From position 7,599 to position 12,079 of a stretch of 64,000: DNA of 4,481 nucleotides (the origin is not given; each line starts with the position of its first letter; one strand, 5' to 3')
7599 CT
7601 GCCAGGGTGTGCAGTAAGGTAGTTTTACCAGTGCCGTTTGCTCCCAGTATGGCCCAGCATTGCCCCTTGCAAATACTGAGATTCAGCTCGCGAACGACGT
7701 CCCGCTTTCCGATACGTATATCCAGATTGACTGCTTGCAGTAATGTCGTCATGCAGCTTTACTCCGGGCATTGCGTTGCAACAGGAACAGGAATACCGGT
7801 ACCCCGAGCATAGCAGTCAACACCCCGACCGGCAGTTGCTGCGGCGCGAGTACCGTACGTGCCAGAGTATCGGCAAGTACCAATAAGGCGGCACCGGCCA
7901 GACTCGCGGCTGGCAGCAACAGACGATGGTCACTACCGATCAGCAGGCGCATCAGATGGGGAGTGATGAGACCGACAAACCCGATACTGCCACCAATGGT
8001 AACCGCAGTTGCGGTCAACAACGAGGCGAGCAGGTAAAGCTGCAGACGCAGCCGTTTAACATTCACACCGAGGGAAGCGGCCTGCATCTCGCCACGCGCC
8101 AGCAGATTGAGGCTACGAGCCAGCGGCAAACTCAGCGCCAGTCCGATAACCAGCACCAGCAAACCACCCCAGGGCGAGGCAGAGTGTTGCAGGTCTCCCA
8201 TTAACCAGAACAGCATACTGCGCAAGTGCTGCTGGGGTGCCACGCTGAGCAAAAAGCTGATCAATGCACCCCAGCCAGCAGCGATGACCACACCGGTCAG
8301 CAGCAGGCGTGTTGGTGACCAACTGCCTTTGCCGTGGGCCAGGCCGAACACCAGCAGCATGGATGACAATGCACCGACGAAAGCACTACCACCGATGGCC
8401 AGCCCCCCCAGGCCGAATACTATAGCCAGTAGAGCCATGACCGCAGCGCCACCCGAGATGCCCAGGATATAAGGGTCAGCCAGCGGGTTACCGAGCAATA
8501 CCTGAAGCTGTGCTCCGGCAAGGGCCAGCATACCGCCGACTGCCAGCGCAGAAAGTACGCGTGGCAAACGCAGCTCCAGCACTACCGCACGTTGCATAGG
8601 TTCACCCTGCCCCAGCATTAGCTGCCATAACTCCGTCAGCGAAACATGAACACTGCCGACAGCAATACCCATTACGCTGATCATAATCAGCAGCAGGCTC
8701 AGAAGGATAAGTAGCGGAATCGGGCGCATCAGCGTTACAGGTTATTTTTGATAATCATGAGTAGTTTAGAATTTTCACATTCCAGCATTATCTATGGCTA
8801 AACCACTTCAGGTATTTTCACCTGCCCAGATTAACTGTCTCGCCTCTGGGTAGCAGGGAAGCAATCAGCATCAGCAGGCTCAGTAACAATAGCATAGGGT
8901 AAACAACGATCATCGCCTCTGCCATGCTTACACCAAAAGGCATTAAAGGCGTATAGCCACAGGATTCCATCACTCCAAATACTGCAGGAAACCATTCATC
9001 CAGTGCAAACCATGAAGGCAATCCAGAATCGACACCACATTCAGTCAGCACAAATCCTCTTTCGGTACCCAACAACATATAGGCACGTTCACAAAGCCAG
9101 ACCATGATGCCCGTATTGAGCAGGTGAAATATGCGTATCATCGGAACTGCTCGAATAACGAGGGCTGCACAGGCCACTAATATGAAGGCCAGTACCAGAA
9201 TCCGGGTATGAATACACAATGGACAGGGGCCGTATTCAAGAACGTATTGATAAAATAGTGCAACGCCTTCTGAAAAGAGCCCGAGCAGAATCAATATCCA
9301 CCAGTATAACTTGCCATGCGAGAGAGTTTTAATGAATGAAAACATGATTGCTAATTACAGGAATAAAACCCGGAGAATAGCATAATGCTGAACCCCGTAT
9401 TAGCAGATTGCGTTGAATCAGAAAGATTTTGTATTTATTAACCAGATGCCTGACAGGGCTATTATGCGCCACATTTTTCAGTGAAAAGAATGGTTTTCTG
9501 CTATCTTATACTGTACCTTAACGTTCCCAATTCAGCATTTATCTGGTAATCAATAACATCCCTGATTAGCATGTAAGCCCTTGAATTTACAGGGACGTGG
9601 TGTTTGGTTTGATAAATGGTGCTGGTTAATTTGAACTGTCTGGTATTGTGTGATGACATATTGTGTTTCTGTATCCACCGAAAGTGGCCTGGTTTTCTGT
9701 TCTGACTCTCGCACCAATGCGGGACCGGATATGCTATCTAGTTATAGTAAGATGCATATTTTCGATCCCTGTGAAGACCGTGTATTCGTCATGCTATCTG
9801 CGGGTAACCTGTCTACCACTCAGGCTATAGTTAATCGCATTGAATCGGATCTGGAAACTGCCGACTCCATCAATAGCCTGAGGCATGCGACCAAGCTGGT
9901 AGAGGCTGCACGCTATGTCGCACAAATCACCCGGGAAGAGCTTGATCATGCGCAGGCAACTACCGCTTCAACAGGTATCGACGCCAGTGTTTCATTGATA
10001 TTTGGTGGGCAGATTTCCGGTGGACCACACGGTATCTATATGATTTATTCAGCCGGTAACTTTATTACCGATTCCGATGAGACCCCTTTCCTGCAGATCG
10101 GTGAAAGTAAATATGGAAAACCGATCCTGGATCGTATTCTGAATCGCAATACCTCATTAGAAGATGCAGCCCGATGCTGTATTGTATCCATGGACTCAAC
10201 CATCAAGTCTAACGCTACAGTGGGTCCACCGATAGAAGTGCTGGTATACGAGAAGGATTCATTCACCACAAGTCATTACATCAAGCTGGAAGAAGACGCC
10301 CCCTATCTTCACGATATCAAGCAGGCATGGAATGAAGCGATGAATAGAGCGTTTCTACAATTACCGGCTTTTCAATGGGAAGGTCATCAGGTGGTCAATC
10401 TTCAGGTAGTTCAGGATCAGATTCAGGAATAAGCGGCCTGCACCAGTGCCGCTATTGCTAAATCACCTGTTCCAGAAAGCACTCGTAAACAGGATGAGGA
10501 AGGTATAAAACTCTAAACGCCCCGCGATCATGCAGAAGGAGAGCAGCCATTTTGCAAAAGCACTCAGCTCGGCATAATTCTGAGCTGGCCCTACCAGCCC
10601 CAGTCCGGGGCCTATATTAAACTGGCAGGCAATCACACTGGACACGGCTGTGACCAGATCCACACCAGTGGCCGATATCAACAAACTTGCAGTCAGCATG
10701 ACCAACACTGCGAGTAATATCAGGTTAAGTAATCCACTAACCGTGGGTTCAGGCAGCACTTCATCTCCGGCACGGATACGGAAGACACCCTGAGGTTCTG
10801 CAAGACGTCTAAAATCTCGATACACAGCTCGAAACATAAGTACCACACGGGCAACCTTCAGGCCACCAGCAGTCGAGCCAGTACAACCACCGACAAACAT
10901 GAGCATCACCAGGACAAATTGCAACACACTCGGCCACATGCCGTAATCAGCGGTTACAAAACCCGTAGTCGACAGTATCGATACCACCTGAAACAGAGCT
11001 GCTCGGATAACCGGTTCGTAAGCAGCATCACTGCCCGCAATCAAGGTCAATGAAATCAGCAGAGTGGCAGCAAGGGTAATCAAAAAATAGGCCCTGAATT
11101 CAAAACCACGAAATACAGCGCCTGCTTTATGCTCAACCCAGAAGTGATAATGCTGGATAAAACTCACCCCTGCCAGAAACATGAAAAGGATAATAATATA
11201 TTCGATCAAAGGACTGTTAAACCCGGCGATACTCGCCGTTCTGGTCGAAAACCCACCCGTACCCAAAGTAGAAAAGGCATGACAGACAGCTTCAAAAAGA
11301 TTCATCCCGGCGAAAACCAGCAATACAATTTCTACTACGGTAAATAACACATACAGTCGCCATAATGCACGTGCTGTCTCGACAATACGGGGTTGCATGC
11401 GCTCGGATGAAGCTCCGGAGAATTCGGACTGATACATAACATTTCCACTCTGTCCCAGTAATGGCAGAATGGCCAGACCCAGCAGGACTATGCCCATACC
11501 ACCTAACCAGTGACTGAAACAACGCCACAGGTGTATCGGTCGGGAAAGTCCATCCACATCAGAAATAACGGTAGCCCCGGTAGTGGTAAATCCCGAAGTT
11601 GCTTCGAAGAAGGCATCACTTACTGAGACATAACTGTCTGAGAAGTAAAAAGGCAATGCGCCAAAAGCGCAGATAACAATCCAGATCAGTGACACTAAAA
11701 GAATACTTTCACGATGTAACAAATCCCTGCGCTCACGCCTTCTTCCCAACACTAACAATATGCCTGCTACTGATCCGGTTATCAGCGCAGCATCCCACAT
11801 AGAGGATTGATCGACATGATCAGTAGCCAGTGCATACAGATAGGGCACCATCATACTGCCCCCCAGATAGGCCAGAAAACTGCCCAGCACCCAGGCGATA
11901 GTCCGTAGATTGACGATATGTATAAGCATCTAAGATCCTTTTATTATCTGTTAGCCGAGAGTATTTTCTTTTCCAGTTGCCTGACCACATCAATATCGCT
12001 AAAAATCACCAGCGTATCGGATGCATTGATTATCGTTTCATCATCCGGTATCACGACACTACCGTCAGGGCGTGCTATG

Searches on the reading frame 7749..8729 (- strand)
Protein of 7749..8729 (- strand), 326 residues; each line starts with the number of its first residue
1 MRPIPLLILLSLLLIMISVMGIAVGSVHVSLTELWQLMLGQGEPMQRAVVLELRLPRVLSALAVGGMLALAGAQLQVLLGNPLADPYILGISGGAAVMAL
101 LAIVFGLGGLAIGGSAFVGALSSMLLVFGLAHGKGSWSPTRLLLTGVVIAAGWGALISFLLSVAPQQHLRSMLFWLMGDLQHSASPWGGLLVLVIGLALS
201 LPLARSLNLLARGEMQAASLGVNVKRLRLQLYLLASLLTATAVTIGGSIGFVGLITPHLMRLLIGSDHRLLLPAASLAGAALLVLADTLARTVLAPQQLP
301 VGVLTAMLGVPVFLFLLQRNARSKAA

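Call 58: search_protein_families(library=pfam, proteins=[window:7749-8729:-], max_evalue=1e-8)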
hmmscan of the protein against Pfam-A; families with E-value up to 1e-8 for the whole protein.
window:7749-8729:- (326 aa): 1 family
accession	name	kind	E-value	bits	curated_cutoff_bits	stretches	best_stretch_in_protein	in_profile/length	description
PF01032.23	FecCD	-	2.2e-87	293.4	26.5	1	13-319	1-311/311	FecCD transport family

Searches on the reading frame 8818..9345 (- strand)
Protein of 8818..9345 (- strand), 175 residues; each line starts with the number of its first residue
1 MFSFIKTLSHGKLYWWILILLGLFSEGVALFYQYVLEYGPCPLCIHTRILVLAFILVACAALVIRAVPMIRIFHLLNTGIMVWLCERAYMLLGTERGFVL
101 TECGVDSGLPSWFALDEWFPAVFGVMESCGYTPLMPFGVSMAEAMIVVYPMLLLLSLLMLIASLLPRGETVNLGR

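Call 77: search_protein_families(library=ncbifam, proteins=[window:8818-9345:-], max_evalue=0.000001)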
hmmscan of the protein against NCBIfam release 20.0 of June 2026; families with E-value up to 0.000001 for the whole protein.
window:8818-9345:- (175 aa): 2 families
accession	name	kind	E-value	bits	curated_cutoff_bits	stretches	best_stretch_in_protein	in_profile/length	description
NF002485.0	PRK01749.1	equivalog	2.7e-21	76.3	157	1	1-165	1-167/177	disulfide bond formation protein DsbB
NF002552.0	PRK02110.1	equivalog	1.2e-07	31.6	138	1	15-157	15-158/169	disulfide bond formation protein B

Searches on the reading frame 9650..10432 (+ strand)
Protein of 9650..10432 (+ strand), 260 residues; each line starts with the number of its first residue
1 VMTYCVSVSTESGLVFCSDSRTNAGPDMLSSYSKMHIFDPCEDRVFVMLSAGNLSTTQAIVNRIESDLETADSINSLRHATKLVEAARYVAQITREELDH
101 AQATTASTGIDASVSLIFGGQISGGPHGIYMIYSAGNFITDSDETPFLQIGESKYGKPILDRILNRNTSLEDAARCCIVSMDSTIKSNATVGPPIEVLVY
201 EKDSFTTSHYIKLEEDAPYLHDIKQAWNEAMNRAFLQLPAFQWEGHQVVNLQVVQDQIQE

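Call 58: search_protein_families(library=pfam, proteins=[window:9650-10432:+], max_evalue=1e-8)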
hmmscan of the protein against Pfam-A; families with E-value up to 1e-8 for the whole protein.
window:9650-10432:+ (260 aa): 1 family
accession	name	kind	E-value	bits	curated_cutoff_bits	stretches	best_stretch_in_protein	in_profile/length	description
PF00227.31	Proteasome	-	5.6e-09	36.4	22.4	0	5-199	7-188/189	Proteasome subunit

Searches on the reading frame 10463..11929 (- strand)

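Call 57: search_protein_families(library=pfam, proteins=[window:10463-11929:-], max_evalue=1e-8)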
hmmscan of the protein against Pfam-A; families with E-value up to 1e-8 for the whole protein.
window:10463-11929:- (488 aa): 1 family
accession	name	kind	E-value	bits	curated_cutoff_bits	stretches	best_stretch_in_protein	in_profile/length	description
PF02386.22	TrkH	-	1.4e-64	218.9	27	1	72-482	32-491/502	Cation transport protein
